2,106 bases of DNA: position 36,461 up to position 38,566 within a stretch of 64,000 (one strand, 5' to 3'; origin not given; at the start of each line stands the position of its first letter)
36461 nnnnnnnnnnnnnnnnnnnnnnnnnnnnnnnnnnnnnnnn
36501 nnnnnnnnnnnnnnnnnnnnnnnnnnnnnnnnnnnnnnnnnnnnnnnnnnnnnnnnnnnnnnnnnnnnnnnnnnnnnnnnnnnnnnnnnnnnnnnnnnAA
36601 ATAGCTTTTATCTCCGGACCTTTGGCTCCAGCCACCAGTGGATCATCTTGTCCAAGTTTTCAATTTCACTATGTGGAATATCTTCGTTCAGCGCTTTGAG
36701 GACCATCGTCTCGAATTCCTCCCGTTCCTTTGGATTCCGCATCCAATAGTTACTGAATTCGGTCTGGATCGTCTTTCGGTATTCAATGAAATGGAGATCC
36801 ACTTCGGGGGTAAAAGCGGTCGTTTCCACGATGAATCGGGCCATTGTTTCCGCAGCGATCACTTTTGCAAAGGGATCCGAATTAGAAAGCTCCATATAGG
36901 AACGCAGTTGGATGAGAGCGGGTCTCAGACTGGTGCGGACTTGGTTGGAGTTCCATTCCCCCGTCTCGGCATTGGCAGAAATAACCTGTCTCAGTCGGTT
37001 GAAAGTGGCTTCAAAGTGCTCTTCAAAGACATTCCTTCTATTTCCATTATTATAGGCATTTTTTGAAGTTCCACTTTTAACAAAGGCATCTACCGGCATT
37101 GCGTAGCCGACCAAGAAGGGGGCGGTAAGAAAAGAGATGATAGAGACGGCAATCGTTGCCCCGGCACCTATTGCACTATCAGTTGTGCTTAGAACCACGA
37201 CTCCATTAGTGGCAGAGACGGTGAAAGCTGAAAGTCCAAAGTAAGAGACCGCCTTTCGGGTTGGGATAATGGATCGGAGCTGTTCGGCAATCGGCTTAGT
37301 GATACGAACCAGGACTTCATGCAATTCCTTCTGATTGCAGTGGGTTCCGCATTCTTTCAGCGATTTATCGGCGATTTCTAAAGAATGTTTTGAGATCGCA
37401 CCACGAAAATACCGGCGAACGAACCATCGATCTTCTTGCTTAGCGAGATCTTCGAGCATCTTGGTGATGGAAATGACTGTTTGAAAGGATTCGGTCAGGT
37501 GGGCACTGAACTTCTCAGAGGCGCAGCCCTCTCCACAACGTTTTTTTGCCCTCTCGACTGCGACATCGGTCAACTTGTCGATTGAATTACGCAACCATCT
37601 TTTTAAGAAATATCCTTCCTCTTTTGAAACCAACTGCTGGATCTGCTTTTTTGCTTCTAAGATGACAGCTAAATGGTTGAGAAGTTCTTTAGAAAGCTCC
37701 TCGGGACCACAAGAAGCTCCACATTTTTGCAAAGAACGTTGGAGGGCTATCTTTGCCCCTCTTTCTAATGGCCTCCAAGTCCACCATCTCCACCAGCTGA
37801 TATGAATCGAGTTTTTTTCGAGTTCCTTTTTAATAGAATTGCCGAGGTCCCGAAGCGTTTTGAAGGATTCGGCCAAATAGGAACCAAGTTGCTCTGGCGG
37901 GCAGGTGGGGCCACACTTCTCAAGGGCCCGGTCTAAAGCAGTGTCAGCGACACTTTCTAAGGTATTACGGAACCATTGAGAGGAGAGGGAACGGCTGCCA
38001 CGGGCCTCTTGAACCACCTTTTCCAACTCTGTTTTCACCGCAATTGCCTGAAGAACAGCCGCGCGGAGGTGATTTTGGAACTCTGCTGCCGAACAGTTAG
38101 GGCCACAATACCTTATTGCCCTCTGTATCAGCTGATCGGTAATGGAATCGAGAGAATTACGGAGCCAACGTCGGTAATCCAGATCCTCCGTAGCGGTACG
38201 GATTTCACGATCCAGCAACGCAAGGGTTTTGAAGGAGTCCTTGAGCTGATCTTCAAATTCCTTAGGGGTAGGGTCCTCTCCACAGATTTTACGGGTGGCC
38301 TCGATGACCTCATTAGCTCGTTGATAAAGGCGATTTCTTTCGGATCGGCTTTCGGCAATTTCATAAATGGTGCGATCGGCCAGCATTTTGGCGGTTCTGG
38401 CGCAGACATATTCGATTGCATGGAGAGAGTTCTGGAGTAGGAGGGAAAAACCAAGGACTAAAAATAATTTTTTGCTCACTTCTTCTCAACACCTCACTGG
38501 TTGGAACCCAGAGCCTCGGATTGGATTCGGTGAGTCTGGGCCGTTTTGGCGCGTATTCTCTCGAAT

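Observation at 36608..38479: A secreted protein is built from six ~55 aa helical repeats, each centred on a CGxxC motif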

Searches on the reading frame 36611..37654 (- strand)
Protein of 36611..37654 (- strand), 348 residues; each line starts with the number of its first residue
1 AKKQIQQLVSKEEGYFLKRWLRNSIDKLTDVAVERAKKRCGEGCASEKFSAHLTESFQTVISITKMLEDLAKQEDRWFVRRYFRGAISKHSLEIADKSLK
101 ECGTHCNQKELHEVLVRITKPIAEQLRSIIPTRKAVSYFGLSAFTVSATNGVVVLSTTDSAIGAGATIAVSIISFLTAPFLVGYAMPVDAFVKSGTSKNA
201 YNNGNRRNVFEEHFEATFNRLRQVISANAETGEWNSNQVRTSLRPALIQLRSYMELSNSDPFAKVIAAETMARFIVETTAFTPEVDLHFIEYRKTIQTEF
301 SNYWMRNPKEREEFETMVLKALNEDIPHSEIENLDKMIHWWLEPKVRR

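Call 34: find_homologous_proteins(query=A2, max_evalue=0.01)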
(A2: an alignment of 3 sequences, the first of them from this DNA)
Query A2 (3 sequences) (283 aa, profile of the alignment): 2 proteins with E <= 0.01 among 8000 candidates.
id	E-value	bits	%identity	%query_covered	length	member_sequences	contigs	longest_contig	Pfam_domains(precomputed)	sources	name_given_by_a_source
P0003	1.3e-157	543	22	93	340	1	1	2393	-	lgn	-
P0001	1.7e-135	470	100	100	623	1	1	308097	-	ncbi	-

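Call 48: predict_structure(alignment_id=A2)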
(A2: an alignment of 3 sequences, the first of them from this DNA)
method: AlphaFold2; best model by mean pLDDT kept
length: 283 residues; sequences in the alignment: 3
mean_pLDDT: 49.6   pTM: 0.36
mean pLDDT of the five models: 49.6, 48.5, 47.9, 47.6, 46.5
residues with pLDDT >= 90: 0; 70-90: 27; 50-70: 117; < 50: 139
segments of 3 or more residues with pLDDT < 50: 64-177, 216-224, 262-267, 280-283
pLDDT, mean of each block of 10 residues (from residue 1): 50 54 63 72 72 64 46 35 30 28 33 33 31 32 35 35 29 45 59 61 66 49 53 63 72 71 51 63 37
secondary structure, 60 per line:
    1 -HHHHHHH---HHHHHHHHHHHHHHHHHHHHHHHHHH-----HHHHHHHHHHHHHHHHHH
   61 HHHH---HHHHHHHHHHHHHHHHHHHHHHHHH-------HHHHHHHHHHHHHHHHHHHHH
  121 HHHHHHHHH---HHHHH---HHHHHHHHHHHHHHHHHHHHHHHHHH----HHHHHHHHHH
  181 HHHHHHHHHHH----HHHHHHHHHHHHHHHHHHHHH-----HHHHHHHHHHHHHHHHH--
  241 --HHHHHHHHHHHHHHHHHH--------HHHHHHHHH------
elements in order: H2-8 H12-37 H43-64 H68-92 H100-129 H133-137 H141-166 H171-191 H196-216 H222-238 H243-260 H269-277

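Call 49: find_related_loci(query=A2, collection=genome_contigs, flank=8000)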
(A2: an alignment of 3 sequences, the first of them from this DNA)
Query A2 (283 aa) in genome_contigs; peptide patterns used: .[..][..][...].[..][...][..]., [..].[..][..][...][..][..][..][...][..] (x = any residue, [..] = any of these).
111 stretches matched a pattern, but none encodes a relative of the query by tblastn (E <= 1e-3).

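Call 50: find_related_loci(query=A2, collection=metagenome_contigs, flank=8000)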
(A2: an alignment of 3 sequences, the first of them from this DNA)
Query A2 (283 aa) in metagenome_contigs; peptide patterns used: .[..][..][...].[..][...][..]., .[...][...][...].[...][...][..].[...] (x = any residue, [..] = any of these).
259 stretches matched a pattern, but none encodes a relative of the query by tblastn (E <= 1e-3).

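Call 64: fold_search(model_id=the predicted structure, library=pdb)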
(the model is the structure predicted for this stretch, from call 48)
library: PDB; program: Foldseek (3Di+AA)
matches with E <= 10: 46; with E <= 0.001: 0
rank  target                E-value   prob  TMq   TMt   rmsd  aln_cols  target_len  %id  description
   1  1zu2_MODEL_1_A        1.4e+00  0.15  0.17  0.26   9.6       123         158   11  Solution NMR structure of the plant Tom20 mitochondrial import receptor from Arabidopsis thaliana (released 2005-12-06)
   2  9n9j_B                2.0e+00  0.08  0.14  0.18  17.5       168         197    8  Structure of a GRP94 folding intermediate engaged with a CCDC134- and FKBP11-bound secretory translocon (released 2025-11-19)
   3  5cwk                  2.1e+00  0.23  0.20  0.28   7.7       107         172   18  Crystal structure of de novo designed helical repeat protein DHR53 (released 2015-12-16)
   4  4csa_A                2.5e+00  0.06  0.13  0.19  14.5       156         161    9  Crystal structure of the asymmetric human metapneumovirus M2-1 tetramer bound to a DNA 4-mer (released 2014-05-28)
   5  7uik_p                3.1e+00  0.30  0.20  0.07   5.6        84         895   23  Mediator-PIC Early (Tail A + Upstream DNA & Activator) (released 2023-03-01)
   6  4qvx_A                3.1e+00  0.06  0.13  0.22  13.4       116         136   14  Discovery of a Potent and Selective BCL-XL Inhibitor That Demonstrates Thrombocytopenia and Inhibits Tumor Growth in V (released 2015-07-22)
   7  7uic_p                3.7e+00  0.25  0.20  0.07   5.6        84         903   23  Mediator-PIC Early (Tail A) (released 2023-02-15)
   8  5ydp_A                3.9e+00  0.08  0.14  0.20   9.4       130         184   12  Crystal Structure of TetR Family Repressor AlkX from Dietzia sp. Strain DQ12-45-1b Implicated in Biodegradation of n-A (released 2017-10-04)
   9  6v7b_a                4.1e+00  0.07  0.17  0.27  10.1       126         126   16  Cryo-EM reconstruction of Pyrobaculum filamentous virus 2 (PFV2) (released 2020-04-01)
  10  4cs9_B                4.3e+00  0.04  0.12  0.19  16.8       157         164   11  Crystal structure of the asymmetric human metapneumovirus M2-1 tetramer bound to adenosine monophosphate (released 2014-05-28)
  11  7dgy                  4.5e+00  0.20  0.21  0.44   5.3        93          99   11  De novo designed protein H4C2R (released 2021-12-15)
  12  3kkd_B                4.5e+00  0.05  0.14  0.17  18.1       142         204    5  Structure of a putative tetr transcriptional regulator (pa3699) from pseudomonas aeruginosa pa01 (released 2009-12-15)
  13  6tl3_A                4.5e+00  0.03  0.14  0.16  17.3       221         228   13  Crystal structure of an Estrogen Receptor alpha 8-mer phosphopeptide in complex with 14-3-3sigma stabilized by a Pyrro (released 2020-04-29)
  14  5ydp_B                4.7e+00  0.08  0.16  0.22   8.4       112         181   12  Crystal Structure of TetR Family Repressor AlkX from Dietzia sp. Strain DQ12-45-1b Implicated in Biodegradation of n-A (released 2017-10-04)
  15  8rks_H                5.3e+00  0.12  0.21  0.20   9.6       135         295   12  Structure of VPS29-VPS35 bound to the LFa motif R21 of Fam21. (released 2024-04-24)
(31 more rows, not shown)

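Call 77: find_related_loci(query=A2, collection=viral_contigs, flank=5000)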
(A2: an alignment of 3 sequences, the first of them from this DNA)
Query A2 (283 aa) in viral_contigs; peptide patterns used: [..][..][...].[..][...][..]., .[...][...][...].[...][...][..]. (x = any residue, [..] = any of these).
138 stretches matched a pattern, but none encodes a relative of the query by tblastn (E <= 1e-3).

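Call 85: search_dna_similar(query=window:36611-37654:-, collection=plasmids, mode=protein, max_evalue=1, max_rows=15)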
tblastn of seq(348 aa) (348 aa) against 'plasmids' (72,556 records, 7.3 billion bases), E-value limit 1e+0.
No match.

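Call 87: search_solved_structures(query=A2, max_evalue=10)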
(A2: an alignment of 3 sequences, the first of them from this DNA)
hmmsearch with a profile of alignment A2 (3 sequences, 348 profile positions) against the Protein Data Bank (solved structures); distinct sequences matched with E-value up to 10: 2.
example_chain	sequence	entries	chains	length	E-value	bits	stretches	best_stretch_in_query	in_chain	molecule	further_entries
9kfx_A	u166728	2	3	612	0.011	18.2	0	189-221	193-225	Synthetic PPR-DYW protein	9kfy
9d5n_G0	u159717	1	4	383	6.9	9.1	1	37-94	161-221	Flagellar protofilament ribbon protein, putative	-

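Call 92: search_protein_families(library=padloc, max_evalue=10, proteins=[window:36611-37459:-])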
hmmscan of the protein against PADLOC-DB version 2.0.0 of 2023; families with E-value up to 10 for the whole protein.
seq(283 aa): 0 families

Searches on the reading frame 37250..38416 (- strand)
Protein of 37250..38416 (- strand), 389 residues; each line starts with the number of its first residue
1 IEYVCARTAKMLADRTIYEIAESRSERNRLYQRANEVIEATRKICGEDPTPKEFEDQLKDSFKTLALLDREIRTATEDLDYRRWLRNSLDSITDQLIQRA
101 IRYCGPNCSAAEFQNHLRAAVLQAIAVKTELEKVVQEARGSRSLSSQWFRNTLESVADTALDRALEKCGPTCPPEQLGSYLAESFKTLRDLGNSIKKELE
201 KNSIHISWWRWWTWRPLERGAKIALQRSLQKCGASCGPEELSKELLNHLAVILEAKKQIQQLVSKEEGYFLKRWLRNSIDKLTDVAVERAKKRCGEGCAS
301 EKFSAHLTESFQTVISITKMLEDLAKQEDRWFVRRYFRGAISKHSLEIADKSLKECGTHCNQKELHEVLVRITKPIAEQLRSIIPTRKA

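Call 58: predict_structure(protein=window:37250-38416:-)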
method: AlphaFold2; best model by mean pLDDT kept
length: 389 residues; sequences in the alignment: 1
mean_pLDDT: 60.4   pTM: 0.53
mean pLDDT of the five models: 60.4, 58.7, 56.7, 51.5, 46.0
residues with pLDDT >= 90: 0; 70-90: 82; 50-70: 221; < 50: 86
segments of 3 or more residues with pLDDT < 50: 1-21, 26-28, 34-48, 57-79, 138-144, 386-389
pLDDT, mean of each block of 10 residues (from residue 1): 34 42 49 48 48 48 45 45 52 58 63 67 59 49 55 72 77 80 81 72 62 77 76 67 71 73 64 67 66 59 62 63 56 54 57 61 65 60 49
secondary structure, 60 per line:
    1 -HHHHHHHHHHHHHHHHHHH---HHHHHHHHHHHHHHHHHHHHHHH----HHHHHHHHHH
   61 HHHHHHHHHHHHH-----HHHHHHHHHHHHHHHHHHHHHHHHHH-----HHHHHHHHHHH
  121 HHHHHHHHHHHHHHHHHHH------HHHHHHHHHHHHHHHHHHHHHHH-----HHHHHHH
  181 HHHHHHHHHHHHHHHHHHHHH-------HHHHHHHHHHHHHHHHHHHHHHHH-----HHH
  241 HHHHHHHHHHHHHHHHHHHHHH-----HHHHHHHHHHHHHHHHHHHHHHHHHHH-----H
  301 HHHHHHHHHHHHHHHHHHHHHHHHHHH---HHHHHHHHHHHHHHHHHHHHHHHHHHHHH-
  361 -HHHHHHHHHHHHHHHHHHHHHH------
elements in order: H2-20 H24-46 H51-73 H79-104 H110-139 H146-168 H174-201 H209-232 H238-262 H268-294 H300-327 H331-359 H362-383

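Call 61: fold_search(model_id=the predicted structure, library=pdb)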
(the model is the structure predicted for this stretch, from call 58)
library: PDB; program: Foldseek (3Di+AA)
matches with E <= 10: 704; with E <= 0.001: 1
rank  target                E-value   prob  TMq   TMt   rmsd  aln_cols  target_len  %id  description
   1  9mg8_B                1.7e-04  0.97  0.14  0.15  24.2       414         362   11  Crystal Structure of b-iTHR-110 (released 2025-12-17)
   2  9la9_A                1.5e-03  1.00  0.30  0.16  20.7       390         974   14  Munc13-4-Rab27a complex with GppNHp (released 2025-10-01)
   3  8fbj                  1.9e-03  0.99  0.20  0.24  22.5       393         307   16  Improving the secretion of designed protein assemblies through negative design of cryptic transmembrane domains (released 2023-03-22)
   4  8ga7                  2.7e-03  0.77  0.14  0.12  23.9       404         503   13  Geometrically programmable nanomaterial construction using regularized protein building blocks (released 2024-03-13)
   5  8gel_A                3.7e-03  0.94  0.21  0.18  18.6       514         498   11  Cryo-EM structure of synthetic tetrameric building block sC4 (released 2024-03-13)
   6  7ue2_A                5.7e-03  0.92  0.19  0.22  16.5       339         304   13  Crystal structure of designed helical repeat protein RPB_PLP3_R6 bound to PLPx6 peptide (released 2023-03-29)
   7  6vfk_B                6.3e-03  0.96  0.18  0.24  18.9       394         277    9  De novo designed tetrahedral nanoparticle T33_dn10 displaying 4 copies of BG505-SOSIP trimer on the surface (released 2020-07-22)
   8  5h7c_A                6.3e-03  0.75  0.17  0.17  21.0       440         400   17  Crystal structure of a repeat protein with two Protein A-DHR14 repeat modules (released 2017-06-28)
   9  5k7v_A                8.2e-03  0.98  0.22  0.27  13.3       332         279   10  Computational Design of Self-Assembling Cyclic Protein Homooligomers (released 2017-04-12)
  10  6xns_F                8.6e-03  0.96  0.21  0.24  22.9       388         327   17  C3_crown-05 (released 2020-12-23)
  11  5cwm                  8.9e-03  0.99  0.22  0.33  12.8       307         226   11  Crystal structure of de novo designed helical repeat protein DHR64 (released 2015-12-16)
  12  6xns_E                9.8e-03  0.93  0.21  0.23  20.6       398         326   16  C3_crown-05 (released 2020-12-23)
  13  9nlz_H                9.8e-03  0.75  0.14  0.18  16.7       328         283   13  Y20S (Sec18-Sec17-Sec9-Sso1-Snc1) EDTA - Class 8 (released 2025-10-01)
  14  8fit_C                1.1e-02  0.99  0.19  0.29  13.7       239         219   15  Multi-state design of two-state switchable hinge proteins (released 2023-08-16)
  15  4a1s_A                1.2e-02  0.93  0.23  0.25  17.0       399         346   14  Crystallographic structure of the Pins:Insc complex (released 2012-03-28)
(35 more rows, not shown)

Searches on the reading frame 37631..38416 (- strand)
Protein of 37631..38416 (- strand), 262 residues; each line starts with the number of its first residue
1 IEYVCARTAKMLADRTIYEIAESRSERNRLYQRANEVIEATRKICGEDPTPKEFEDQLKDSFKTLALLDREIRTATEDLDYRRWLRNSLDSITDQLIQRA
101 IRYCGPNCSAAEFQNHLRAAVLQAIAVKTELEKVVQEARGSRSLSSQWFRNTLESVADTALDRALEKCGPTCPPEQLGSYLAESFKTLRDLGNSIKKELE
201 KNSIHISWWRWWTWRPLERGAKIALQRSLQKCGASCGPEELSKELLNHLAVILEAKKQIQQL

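Call 92: search_protein_families(library=padloc, max_evalue=10, proteins=[window:37631-38416:-])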
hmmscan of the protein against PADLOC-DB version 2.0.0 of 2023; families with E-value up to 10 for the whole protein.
seq(262 aa): 1 family
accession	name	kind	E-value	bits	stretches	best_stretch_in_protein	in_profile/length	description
PDLC03841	LeoBC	-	0.0098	13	1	23-138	293-412/601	-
